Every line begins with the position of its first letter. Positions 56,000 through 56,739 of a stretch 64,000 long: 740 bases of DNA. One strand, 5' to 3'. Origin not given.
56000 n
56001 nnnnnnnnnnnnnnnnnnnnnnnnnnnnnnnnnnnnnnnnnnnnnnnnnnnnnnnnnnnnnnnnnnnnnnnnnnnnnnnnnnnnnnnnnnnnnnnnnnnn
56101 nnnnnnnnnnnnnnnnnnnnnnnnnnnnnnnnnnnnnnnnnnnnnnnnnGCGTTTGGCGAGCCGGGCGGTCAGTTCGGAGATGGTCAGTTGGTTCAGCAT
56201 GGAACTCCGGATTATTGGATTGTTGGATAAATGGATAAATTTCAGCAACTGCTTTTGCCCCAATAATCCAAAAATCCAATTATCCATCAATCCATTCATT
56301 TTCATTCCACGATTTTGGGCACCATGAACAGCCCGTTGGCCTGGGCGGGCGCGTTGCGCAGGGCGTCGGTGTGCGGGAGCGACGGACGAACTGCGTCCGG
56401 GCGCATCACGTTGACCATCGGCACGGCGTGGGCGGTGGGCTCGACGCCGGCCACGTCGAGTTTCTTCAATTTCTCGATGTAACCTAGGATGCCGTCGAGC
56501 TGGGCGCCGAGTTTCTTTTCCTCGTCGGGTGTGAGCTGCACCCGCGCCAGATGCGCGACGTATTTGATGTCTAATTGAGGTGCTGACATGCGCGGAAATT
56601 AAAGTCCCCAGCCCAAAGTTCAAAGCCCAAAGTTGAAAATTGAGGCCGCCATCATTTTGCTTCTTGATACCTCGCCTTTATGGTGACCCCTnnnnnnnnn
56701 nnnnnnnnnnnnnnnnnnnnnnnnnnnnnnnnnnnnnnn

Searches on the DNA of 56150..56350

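Call 39: search_rna_families(source=window, start=56150, end=56350, threshold=evalue, max_evalue=10)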
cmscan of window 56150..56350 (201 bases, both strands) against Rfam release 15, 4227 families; matches with E-value up to 10: 19.
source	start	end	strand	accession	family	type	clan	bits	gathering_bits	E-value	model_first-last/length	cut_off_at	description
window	56214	56296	+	RF03714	MIR774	Gene; miRNA;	-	19.8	80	0.16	1-98/98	no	MIR774 microRNA precursor family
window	56214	56296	-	RF03714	MIR774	Gene; miRNA;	-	19.7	80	0.17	1-98/98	no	MIR774 microRNA precursor family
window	56217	56293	+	RF00326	snoZ155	Gene; snRNA; snoRNA; CD-box;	-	18.3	43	2.4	1-81/81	no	Small nucleolar RNA Z155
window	56210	56284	+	RF03361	mir-3136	Gene; miRNA;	-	17.7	86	0.4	1-78/78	no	mir-3136 microRNA precursor family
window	56215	56295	-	RF03303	mir-973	Gene; miRNA;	-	17.7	63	0.63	1-84/84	no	mir-973 microRNA precursor family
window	56208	56277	+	RF04113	MIR1523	Gene; miRNA;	-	17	96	0.78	1-92/92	no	MIR1523 microRNA precursor family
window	56208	56286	-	RF04145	MIR8706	Gene; miRNA;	-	17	95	0.79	1-101/101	no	MIR8706 microRNA precursor family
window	56193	56316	+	RF03679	MIR2084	Gene; miRNA;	-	16.9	100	0.46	1-107/107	no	MIR2084 microRNA precursor family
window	56210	56285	+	RF03657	MIR6145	Gene; miRNA;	-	16.6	53.4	0.77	1-78/78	no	MIR6145 microRNA precursor family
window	56208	56288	+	RF03339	mir-3047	Gene; miRNA;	-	16.3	53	1.1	1-61/61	no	mir-3047 microRNA precursor family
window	56193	56316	-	RF03679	MIR2084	Gene; miRNA;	-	15.1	100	1.6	1-107/107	no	MIR2084 microRNA precursor family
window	56206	56278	-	RF03339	mir-3047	Gene; miRNA;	-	15.1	53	2.2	1-61/61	no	mir-3047 microRNA precursor family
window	56199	56310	+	RF04145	MIR8706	Gene; miRNA;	-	15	95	2.6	1-101/101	no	MIR8706 microRNA precursor family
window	56209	56298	-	RF03923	mir-964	Gene; miRNA;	-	14.3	100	4.1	1-90/90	no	mir-964 microRNA precursor family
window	56215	56294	-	RF04051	mir-8517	Gene; miRNA;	-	13.7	70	4.7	1-108/108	no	mir-8517 microRNA precursor family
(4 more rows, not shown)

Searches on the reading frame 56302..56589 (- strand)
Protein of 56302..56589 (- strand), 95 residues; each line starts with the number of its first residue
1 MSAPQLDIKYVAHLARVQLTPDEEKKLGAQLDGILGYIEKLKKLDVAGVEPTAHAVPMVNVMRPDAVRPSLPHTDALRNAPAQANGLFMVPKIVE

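Call 13: find_encoding_contigs(protein=window:56302-56589:-, flank=3000, max_places=10)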
Protein window:56302-56589:- (95 aa): no gene with exactly this product is on record in the collection.
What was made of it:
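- Tried and rejected: The exact-protein look-up of the window's GatC is not on record (call 13).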
